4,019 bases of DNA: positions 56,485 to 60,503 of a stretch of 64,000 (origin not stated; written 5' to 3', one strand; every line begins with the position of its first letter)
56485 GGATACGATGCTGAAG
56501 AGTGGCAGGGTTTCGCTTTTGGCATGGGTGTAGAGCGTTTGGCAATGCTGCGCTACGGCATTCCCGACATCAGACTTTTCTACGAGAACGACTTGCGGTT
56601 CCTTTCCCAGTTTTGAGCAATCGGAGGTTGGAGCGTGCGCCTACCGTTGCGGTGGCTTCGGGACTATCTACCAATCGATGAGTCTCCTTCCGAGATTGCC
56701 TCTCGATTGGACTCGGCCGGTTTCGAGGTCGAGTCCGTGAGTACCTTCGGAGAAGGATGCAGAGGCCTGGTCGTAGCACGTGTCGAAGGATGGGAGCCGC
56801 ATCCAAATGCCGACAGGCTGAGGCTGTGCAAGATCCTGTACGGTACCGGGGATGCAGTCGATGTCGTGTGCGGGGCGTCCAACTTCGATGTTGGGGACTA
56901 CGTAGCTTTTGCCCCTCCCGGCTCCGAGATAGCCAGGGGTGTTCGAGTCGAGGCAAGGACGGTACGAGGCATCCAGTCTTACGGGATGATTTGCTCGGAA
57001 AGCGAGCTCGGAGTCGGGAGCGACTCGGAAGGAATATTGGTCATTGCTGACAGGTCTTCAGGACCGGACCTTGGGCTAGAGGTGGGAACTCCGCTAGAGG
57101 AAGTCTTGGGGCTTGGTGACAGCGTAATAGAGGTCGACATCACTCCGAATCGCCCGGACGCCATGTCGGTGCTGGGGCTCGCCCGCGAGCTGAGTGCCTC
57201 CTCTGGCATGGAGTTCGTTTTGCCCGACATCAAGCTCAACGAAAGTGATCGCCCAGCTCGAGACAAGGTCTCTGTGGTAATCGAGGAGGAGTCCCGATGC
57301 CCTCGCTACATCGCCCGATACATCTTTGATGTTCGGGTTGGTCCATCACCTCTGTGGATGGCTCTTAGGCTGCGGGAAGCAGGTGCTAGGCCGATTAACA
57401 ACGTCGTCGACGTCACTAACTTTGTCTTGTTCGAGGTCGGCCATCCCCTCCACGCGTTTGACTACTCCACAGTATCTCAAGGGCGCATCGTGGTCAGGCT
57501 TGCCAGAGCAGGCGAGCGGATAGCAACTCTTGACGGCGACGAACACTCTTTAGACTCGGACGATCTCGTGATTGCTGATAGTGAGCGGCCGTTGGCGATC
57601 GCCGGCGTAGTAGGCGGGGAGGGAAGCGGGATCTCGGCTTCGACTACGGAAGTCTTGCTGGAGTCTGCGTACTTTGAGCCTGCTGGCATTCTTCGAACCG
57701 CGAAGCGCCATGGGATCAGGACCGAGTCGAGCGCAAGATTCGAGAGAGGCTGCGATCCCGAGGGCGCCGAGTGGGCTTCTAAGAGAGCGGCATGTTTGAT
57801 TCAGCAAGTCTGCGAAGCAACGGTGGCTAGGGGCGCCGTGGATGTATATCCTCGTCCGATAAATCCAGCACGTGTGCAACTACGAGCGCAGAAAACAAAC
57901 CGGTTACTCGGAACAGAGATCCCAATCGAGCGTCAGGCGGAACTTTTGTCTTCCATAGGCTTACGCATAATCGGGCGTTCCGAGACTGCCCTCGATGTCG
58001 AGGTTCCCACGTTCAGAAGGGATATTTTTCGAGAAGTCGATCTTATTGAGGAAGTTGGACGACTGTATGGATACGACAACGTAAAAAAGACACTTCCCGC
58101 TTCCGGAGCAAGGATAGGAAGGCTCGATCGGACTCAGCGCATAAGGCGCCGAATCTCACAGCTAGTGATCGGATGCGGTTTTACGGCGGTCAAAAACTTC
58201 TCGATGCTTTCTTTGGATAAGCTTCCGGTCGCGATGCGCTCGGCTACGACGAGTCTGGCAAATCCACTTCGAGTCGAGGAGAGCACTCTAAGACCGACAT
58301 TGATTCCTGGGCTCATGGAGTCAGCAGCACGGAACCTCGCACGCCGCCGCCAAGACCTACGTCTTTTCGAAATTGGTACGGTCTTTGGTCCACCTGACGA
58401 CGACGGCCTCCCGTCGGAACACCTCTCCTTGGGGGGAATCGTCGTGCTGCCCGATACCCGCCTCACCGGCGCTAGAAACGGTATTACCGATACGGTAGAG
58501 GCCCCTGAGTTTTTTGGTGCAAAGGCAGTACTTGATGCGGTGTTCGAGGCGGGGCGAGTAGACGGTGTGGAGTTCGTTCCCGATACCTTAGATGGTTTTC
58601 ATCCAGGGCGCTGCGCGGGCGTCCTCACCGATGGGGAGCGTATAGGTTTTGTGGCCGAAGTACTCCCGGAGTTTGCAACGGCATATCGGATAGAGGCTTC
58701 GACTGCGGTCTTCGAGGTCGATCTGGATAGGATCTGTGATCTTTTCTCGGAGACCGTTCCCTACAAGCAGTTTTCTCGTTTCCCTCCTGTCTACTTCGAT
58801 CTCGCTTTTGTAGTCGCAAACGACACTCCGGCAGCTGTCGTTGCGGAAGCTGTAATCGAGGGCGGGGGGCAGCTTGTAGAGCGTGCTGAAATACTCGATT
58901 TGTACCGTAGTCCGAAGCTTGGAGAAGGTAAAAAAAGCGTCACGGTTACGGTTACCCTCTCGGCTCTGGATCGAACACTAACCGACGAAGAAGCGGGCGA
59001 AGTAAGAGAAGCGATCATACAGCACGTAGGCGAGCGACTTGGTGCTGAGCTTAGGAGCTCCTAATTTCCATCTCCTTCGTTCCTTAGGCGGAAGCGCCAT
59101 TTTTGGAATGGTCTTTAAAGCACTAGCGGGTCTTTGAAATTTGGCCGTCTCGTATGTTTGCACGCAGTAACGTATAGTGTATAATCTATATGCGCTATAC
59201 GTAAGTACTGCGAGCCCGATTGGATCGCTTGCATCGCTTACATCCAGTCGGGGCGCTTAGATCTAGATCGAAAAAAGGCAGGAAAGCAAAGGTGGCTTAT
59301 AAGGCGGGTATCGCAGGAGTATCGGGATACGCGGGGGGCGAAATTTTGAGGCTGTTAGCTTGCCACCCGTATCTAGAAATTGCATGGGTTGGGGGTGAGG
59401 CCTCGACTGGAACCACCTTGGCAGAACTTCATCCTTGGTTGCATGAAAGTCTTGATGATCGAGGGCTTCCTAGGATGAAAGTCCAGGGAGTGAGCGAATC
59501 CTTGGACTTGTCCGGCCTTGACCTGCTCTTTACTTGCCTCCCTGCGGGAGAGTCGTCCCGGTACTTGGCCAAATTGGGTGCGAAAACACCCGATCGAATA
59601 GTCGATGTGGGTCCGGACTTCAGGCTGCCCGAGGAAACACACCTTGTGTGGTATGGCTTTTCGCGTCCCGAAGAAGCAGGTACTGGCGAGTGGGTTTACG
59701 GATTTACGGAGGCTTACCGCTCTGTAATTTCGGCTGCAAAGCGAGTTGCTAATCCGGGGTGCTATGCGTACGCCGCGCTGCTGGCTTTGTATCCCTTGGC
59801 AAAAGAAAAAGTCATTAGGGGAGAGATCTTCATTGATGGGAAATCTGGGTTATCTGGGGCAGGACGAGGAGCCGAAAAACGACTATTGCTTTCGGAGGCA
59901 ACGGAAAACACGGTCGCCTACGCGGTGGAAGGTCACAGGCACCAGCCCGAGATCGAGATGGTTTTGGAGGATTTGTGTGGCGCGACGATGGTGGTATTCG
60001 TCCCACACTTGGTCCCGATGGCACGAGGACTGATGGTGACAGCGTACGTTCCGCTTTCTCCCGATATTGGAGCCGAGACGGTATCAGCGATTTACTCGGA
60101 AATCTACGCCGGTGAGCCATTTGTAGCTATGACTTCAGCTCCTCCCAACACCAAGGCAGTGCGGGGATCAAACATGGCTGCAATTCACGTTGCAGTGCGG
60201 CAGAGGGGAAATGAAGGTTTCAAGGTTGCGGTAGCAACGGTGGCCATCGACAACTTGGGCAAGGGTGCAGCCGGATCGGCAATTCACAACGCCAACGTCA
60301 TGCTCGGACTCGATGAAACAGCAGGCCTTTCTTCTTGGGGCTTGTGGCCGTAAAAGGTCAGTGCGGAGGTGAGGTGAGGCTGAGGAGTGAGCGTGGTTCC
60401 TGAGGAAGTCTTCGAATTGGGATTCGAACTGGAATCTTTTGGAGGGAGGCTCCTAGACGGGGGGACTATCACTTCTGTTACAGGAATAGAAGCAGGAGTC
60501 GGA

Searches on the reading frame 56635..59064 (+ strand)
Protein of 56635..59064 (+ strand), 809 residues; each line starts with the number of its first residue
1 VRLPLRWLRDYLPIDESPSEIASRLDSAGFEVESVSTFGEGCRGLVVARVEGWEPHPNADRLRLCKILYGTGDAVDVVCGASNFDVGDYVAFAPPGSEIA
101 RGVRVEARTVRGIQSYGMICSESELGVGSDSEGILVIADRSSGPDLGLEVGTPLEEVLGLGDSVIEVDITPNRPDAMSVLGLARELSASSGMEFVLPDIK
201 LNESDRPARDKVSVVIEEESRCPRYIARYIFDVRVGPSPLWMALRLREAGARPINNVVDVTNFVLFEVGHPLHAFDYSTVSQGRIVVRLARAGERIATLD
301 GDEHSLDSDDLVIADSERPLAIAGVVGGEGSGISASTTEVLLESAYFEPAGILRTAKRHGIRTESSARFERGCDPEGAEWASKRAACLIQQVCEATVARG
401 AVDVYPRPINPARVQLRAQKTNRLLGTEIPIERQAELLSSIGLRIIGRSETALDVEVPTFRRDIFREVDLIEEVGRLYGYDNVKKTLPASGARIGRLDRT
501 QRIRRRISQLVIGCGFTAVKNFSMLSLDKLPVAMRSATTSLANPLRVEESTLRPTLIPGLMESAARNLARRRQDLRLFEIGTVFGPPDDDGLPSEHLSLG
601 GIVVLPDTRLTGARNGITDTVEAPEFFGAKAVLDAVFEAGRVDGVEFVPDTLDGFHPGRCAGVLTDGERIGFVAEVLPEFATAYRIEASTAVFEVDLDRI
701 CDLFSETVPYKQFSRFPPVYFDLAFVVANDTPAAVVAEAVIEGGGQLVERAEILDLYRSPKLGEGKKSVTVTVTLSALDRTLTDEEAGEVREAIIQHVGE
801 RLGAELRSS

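Call 28: search_protein_families(library=pfam, proteins=[window:56635-59064:+], max_evalue=0.001)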
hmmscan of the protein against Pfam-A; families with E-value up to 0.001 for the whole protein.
window:56635-59064:+ (809 aa): 5 families
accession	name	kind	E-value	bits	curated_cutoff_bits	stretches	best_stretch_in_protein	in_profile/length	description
PF03483.22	B3_4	-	2.1e-65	220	29.3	1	222-393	2-173/174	B3/4 domain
PF17759.6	tRNA_synthFbeta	-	5.9e-47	160.3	22.4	1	484-697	2-214/214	Phenylalanyl tRNA synthetase beta chain CLM domain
PF03147.19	FDX-ACB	-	9.6e-23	80.9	31.1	1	714-807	1-94/94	Ferredoxin-fold anticodon binding domain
PF03484.21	B5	-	1.9e-21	76.5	28.6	1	414-480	1-67/67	tRNA synthetase B5 domain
PF01588.26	tRNA_bind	-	4.9e-13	49.4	27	1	45-137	1-87/96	Putative tRNA binding domain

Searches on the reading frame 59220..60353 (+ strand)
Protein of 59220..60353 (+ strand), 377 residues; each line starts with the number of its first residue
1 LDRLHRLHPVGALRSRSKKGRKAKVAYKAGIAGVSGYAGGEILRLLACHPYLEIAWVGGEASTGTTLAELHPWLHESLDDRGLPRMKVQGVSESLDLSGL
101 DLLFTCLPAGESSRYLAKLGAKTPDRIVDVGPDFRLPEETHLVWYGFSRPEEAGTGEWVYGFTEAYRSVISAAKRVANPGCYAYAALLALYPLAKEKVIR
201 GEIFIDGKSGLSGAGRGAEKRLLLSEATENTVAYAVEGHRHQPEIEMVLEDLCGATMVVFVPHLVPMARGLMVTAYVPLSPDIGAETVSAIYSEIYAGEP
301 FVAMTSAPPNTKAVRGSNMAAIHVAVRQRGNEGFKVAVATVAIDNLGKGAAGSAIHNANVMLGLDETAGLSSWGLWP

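Call 28: search_protein_families(library=pfam, proteins=[window:59220-60353:+], max_evalue=0.001)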
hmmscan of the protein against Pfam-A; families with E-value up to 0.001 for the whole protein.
window:59220-60353:+ (377 aa): 3 families
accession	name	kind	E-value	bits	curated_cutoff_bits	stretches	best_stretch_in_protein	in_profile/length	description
PF22698.1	Semialdhyde_dhC_1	-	4.2e-46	157.2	27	1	181-345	1-165/165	Semialdehyde dehydrogenase, dimerisation domain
PF01118.30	Semialdhyde_dh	-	1.3e-15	58.3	26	1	28-172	1-120/121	Semialdehyde dehydrogenase, NAD binding domain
PF02774.23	Semialdhyde_dhC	-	4.4e-12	47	26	1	190-346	1-182/184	Semialdehyde dehydrogenase, dimerisation domain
